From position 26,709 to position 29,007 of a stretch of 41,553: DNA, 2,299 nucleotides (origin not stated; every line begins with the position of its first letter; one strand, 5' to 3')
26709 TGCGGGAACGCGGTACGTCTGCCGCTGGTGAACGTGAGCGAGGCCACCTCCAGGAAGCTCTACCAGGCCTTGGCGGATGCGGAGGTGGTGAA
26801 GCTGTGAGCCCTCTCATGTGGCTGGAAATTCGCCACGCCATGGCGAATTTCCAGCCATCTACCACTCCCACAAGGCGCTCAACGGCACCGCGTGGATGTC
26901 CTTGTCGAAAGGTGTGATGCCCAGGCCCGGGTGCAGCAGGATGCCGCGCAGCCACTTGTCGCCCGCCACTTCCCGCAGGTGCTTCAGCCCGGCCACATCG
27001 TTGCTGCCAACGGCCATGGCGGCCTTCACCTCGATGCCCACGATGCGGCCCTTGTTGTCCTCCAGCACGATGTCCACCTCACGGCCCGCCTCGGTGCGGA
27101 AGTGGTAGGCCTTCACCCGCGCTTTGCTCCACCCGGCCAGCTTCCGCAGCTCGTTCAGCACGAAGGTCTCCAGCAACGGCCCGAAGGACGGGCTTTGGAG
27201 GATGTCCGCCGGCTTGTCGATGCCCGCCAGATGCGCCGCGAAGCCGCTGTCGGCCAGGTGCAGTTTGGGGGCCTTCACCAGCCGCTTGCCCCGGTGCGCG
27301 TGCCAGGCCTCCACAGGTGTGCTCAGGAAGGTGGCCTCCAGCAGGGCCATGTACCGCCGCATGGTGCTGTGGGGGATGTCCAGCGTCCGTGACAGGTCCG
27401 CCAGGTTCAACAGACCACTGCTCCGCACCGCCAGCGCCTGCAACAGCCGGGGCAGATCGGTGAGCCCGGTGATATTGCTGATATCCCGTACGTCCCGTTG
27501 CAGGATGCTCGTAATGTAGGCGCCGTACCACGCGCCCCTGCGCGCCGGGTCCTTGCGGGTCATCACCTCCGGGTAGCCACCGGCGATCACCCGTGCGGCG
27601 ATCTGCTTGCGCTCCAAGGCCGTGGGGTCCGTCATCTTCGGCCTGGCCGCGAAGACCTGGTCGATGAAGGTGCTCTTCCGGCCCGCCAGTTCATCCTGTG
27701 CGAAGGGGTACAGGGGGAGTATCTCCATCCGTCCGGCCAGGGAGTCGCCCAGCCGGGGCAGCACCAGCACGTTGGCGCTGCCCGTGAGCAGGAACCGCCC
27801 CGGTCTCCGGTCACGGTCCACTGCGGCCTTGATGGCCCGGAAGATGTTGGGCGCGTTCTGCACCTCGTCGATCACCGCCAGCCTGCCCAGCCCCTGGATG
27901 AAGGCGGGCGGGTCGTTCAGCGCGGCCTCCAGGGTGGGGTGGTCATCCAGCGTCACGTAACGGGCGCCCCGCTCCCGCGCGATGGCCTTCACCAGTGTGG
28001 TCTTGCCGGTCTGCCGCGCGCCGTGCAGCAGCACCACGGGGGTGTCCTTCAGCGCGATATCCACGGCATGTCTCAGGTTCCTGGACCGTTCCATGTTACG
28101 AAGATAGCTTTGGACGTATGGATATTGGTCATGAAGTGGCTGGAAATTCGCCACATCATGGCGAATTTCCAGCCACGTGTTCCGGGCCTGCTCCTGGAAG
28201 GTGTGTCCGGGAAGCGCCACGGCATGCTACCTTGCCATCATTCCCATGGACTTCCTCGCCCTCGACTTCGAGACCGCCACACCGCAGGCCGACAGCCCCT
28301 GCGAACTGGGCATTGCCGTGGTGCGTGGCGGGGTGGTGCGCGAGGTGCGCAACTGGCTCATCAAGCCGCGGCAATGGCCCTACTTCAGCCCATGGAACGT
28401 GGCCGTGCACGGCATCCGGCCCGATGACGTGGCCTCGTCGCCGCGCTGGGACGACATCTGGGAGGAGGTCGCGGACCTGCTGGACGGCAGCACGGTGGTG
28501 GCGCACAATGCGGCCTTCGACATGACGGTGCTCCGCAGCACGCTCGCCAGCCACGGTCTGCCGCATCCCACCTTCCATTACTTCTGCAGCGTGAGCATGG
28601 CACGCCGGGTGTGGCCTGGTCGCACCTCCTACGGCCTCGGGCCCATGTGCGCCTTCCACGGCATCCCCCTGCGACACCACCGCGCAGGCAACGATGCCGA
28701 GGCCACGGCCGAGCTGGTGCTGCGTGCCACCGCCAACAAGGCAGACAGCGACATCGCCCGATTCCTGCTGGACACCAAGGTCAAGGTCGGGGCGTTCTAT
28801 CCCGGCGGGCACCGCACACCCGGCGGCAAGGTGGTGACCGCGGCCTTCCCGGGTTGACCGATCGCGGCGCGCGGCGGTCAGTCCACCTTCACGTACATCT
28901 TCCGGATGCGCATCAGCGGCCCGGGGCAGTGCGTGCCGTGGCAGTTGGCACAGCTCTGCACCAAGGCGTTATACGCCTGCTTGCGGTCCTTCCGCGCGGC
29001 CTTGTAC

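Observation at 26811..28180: Two identical perfect 39-bp palindromes bracket a single ATPase-nuclease gene between dapA and an exonuclease gene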

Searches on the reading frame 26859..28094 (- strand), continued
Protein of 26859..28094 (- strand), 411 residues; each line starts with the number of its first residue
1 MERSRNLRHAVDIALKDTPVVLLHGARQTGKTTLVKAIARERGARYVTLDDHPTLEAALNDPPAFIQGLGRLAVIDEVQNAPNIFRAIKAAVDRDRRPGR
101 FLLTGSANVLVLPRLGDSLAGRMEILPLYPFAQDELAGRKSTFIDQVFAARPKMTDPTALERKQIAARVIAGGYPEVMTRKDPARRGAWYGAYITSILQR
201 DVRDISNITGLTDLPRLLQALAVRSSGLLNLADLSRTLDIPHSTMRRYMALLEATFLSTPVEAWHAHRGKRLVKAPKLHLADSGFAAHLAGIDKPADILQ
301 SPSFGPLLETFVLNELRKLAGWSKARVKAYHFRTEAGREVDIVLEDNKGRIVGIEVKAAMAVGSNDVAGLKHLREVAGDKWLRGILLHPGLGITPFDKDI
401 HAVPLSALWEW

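Call 72: get_annotated_region(hit=H63, flank=500)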
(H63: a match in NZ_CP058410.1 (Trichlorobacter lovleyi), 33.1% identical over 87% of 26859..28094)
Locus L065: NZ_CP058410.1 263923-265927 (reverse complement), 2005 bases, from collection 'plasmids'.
description: Trichlorobacter lovleyi strain IAE plasmid pIAE1, complete sequence
organism: Trichlorobacter lovleyi (NCBI taxid 313985)
taxonomy: Bacteria; Thermodesulfobacteriota; Desulfuromonadia; Geobacterales; Geobacteraceae; Trichlorobacter; Trichlorobacter lovleyi
host: -; source: whole genome,river sediment; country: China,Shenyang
typing (MOB-suite, as given by PLSDB): non-mobilizable; mating-pair formation MPF_T
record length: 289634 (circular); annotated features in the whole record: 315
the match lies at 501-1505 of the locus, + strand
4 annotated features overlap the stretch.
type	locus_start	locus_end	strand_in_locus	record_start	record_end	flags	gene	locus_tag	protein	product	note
CDS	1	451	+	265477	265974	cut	-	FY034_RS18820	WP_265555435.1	M50 family metallopeptidase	-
CDS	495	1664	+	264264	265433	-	-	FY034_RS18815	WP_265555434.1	ATP-binding protein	-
CDS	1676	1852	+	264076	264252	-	-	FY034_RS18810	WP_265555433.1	hypothetical protein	-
CDS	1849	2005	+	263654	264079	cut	-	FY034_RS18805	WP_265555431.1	hypothetical protein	-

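Call 73: get_annotated_region(hit=H67, flank=500)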
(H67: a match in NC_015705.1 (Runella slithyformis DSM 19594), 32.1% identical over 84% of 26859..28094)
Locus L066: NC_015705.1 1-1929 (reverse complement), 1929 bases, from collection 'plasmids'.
description: Runella slithyformis DSM 19594 plasmid pRUNSL04, complete sequence
organism: Runella slithyformis DSM 19594 (NCBI taxid 761193)
taxonomy: Bacteria; Bacteroidota; Cytophagia; Cytophagales; Spirosomataceae; Runella; Runella slithyformis; Runella slithyformis DSM 19594
host: -; source: fresh water lake; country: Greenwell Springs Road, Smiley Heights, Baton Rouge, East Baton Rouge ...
typing (MOB-suite, as given by PLSDB): non-mobilizable; replicon rep_cluster_293
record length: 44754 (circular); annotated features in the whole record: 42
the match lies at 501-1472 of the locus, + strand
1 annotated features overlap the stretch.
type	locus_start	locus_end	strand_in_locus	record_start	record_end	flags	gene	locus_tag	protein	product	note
CDS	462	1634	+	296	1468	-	-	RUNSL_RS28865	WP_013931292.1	ATP-binding protein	-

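Call 74: get_annotated_region(hit=H36, flank=500)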
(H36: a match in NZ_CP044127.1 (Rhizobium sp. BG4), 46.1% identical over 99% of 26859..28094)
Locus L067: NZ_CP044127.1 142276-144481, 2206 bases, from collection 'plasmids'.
description: Rhizobium sp. BG4 plasmid pRPC2, complete sequence
organism: Rhizobium sp. BG4 (NCBI taxid 2613770)
taxonomy: Bacteria; Pseudomonadota; Alphaproteobacteria; Hyphomicrobiales; Rhizobiaceae; Rhizobium; Rhizobium sp. BG4
host: -; source: Prosopis cineraria,pure bacterial culture,nodule; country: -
typing (MOB-suite, as given by PLSDB): conjugative; relaxase MOBP; mating-pair formation MPF_T
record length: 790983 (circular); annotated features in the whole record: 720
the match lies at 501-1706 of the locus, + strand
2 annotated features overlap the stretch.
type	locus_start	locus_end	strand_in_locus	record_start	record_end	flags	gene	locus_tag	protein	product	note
CDS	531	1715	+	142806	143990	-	-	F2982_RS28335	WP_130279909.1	ATP-binding protein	-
CDS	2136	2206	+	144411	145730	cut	-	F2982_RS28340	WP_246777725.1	LLM class flavin-dependent oxidoreductase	-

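Call 81: predict_structure(alignment_id=A2)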
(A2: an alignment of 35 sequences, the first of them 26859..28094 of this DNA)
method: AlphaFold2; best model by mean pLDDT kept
length: 411 residues; sequences in the alignment: 35
mean_pLDDT: 86.6   pTM: 0.87
mean pLDDT of the five models: 86.6, 82.7, 77.7, 77.6, 75.9
residues with pLDDT >= 90: 201; 70-90: 175; 50-70: 33; < 50: 2
segments of 3 or more residues with pLDDT < 50: none
pLDDT, mean of each block of 10 residues (from residue 1): 73 91 83 90 92 92 93 91 87 91 77 60 86 85 92 89 92 81 80 72 59 82 89 87 85 83 79 82 91 89 93 93 87 88 95 95 94 95 96 94 94 90
secondary structure, 60 per line:
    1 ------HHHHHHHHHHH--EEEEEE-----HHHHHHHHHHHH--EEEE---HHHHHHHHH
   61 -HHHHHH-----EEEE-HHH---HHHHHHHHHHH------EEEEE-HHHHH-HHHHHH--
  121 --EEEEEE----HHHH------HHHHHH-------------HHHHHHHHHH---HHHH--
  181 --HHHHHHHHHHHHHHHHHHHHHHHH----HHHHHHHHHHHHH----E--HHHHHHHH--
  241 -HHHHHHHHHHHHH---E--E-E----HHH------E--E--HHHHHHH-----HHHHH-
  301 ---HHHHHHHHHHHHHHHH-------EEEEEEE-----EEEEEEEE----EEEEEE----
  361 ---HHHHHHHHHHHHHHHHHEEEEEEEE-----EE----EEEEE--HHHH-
elements in order: H7-17 E20-25 H31-42 E45-48 H52-60 H62-67 E73-76 H84-94 E101-105 H107-111 H113-118 E123-128 H133-136 H143-148 H162-171 H175-178 H183-206 H211-223 H231-238 H242-254 H283-289 H295-299 H304-319 E327-333 E339-346 E351-356 H364-380 E381-388 E400-404 H407-410

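Call 88: fold_search(model_id=the predicted structure, library=pdb)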
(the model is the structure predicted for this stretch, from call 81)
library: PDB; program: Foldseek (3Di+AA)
matches with E <= 10: 1768; with E <= 0.001: 123
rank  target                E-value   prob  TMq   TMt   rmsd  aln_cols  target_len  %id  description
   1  2qen                  2.5e-07  1.00  0.44  0.50   9.1       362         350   15  The walker-type atpase paby2304 of pyrococcus abyssi (released 2008-07-01)
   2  2fna_A                9.5e-07  1.00  0.44  0.50   8.3       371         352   15  Crystal structure of an archaeal aaa+ atpase (sso1545) from sulfolobus solfataricus p2 at 2.00 A resolution (released 2006-02-07)
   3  3pfi_B                6.1e-06  1.00  0.31  0.41  11.4       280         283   18  2.7 Angstrom resolution crystal structure of a probable holliday junction DNA helicase (ruvB) from Campylobacter jejun (released 2010-11-10)
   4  9dx4_B                9.0e-06  1.00  0.28  0.36  11.7       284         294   18  EcRuvB T102R mutant (released 2026-01-21)
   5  9dx4_C                1.1e-05  1.00  0.30  0.37  12.1       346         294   17  EcRuvB T102R mutant (released 2026-01-21)
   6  6xl1_A                1.6e-05  0.93  0.18  0.20  21.8       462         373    9  crystal structure of cA4-activated Card1(D294N) (released 2020-12-30)
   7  1in4                  2.6e-05  1.00  0.30  0.39  10.7       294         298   18  THERMOTOGA MARITIMA RUVB HOLLIDAY JUNCTION BRANCH MIGRATION MOTOR (released 2001-08-08)
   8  3bos_B                3.5e-05  1.00  0.24  0.39  13.5       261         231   18  Crystal structure of a putative dna replication regulator HDA (SAMA_1916) from Shewanella amazonensis sb2b at 1.75 A r (released 2008-01-15)
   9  8vwa                  3.9e-05  1.00  0.26  0.27  16.4       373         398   13  CryoEM Structure of a FtsH Helical Assembly in the Presence of ATP (released 2025-01-15)
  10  7swl_D                3.9e-05  0.99  0.27  0.21  19.4       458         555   13  CryoEM structure of the N-terminal-deleted Rix7 AAA-ATPase (released 2022-03-02)
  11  7wub_D                4.3e-05  1.00  0.30  0.23  19.6       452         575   11  Cryo-EM structure of dodecamer P97 (released 2022-03-23)
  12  1in8                  4.6e-05  1.00  0.30  0.39  10.7       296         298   18  THERMOTOGA MARITIMA RUVB T158V (released 2001-08-08)
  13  9dx4_D                4.6e-05  1.00  0.28  0.35  11.9       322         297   17  EcRuvB T102R mutant (released 2026-01-21)
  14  7wub_A                4.6e-05  1.00  0.30  0.23  19.3       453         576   10  Cryo-EM structure of dodecamer P97 (released 2022-03-23)
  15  7wub_C                4.6e-05  1.00  0.30  0.23  19.3       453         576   10  Cryo-EM structure of dodecamer P97 (released 2022-03-23)
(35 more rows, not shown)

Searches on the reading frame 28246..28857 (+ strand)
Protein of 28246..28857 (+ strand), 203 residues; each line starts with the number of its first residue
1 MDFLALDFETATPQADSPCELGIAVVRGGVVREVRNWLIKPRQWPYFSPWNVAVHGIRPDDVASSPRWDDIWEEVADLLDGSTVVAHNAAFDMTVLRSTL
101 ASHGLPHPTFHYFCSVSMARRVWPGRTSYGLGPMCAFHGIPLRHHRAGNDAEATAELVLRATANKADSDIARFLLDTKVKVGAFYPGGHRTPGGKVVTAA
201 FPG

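Call 9: search_protein_families(library=pfam, proteins=[window:28246-28857:+])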
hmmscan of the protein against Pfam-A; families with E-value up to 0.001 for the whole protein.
window:28246-28857:+ (203 aa): 2 families
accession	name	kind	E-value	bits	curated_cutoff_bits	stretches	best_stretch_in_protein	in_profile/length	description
PF00929.31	RNase_T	-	2.8e-21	77.2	24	1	5-157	2-163/164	Exonuclease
PF21762.3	DEDDh_C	-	0.00054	20.6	27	0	83-159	109-186/188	DNA polymerase III subunit epsilon-like, C-terminal domain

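Call 29: search_protein_families(library=padloc, proteins=[window:28246-28857:+], max_evalue=0.01)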
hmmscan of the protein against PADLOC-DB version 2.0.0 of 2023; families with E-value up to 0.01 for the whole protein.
window:28246-28857:+ (203 aa): 3 families
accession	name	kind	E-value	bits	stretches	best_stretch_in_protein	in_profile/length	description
PDLC01247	DEDDh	-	7.1e-29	99.2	1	5-158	2-138/139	"CAS-I,CAS-II,CAS-III,CAS-IV,CAS-V,CAS-VI; associated"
PDLC05027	PDC-S48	-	2.6e-28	97.3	1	51-170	54-175/411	-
PDLC05028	PDC-S48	-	7.5e-18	62.3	1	3-159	20-177/512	-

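Call 30: search_protein_families(library=ncbifam, proteins=[window:28246-28857:+], max_evalue=0.01)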
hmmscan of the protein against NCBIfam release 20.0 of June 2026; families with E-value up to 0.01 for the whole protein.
window:28246-28857:+ (203 aa): 27 families (the best 25 are shown)
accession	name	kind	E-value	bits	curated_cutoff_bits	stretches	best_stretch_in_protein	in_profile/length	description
NF004844.0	PRK06195.1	equivalog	2.2e-54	185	373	1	1-190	1-189/309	DNA polymerase III subunit epsilon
NF005906.0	PRK07883.1-4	equivalog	1.9e-23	82.7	495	1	3-161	8-167/563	DEDD exonuclease domain-containing protein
NF005981.0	PRK08074.1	equivalog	1.3e-21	76.4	789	1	3-160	5-164/931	ATP-dependent DNA helicase DinG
NF005905.0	PRK07883.1-3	equivalog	2.3e-20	72.7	508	1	3-158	26-184/581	DEDD exonuclease domain-containing protein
TIGR01407.1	dinG_rel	hypoth_equivalog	1e-19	70.3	547.7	1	5-162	4-162/889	putative DnaQ family exonuclease/DinG family helicase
NF001688.0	PRK00448.1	equivalog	3.2e-19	68.1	873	1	3-172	425-595/1445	PolC-type DNA polymerase III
NF004719.0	PRK06063.1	equivalog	5.6e-19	68.2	389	1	45-169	59-184/331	DEDDh family exonuclease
TIGR01405.1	polC_Gram_pos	equivalog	1.2e-17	63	1043.45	1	3-173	191-362/1211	DNA polymerase III subunit alpha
NF005907.0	PRK07883.1-5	equivalog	9.7e-17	60.6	454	1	3-161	30-190/584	DEDD exonuclease domain-containing protein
TIGR01406.1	dnaQ_proteo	equivalog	4.2e-13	49.5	222.7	1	52-166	53-173/231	DNA polymerase III subunit epsilon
NF004316.1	PRK05711.1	equivalog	6.2e-13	48.9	196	1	50-163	52-171/234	DNA polymerase III subunit epsilon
TIGR00573.1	dnaq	subfamily_domain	2.2e-12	47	71.5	1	21-159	29-167/217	exonuclease, DNA polymerase III, epsilon subunit family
NF005903.0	PRK07883.1-1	equivalog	2.2e-12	46.3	1038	1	14-157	61-205/642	DEDD exonuclease domain-containing protein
NF006316.0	PRK08517.1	equivalog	6.4e-12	45.4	247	1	51-168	119-235/270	3'-5' exonuclease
NF005289.0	PRK06807.1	equivalog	6.9e-12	45.2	335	1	2-165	9-172/313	3'-5' exonuclease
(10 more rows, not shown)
